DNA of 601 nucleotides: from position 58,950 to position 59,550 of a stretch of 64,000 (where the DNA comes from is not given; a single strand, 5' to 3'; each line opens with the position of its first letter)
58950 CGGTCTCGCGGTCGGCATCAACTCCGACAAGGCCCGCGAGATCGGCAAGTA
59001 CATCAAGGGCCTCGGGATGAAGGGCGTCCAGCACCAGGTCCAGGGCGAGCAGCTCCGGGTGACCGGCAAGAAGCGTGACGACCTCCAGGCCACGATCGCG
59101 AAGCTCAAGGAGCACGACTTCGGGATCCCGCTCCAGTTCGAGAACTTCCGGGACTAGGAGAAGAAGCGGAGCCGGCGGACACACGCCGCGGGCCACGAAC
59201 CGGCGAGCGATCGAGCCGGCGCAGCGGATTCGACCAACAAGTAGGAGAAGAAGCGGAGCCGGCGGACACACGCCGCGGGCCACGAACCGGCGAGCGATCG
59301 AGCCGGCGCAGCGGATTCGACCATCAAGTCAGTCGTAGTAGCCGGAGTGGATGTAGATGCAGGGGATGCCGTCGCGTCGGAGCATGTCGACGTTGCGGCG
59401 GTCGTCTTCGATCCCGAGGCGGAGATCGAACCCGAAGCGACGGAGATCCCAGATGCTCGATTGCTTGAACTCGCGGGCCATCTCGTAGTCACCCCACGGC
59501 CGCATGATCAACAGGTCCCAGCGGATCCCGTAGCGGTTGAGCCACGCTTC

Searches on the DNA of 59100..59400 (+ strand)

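Call 33: search_rna_families(source=window, start=59100, end=59400, threshold=evalue, max_evalue=10)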
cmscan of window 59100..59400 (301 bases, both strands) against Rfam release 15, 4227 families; matches with E-value up to 10: 1.
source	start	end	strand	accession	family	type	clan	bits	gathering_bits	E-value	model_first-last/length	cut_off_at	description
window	59369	59399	+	RF01333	CRISPR-DR20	Gene; CRISPR;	-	13.4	42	6.6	1-36/36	no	CRISPR RNA direct repeat element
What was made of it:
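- On Any Rfam family: The permissive scan of locus C finds nothing on the units (call 33).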

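Call 70: search_dna_similar(query=window:59155-59328:+, collection=plasmids, mode=distant, max_evalue=0.01, max_rows=10)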
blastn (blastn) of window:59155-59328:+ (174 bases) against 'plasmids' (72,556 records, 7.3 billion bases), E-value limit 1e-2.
No match.
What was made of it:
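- Tried and rejected: Plasmid collection. blastn of locus C gave no match (call 70).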
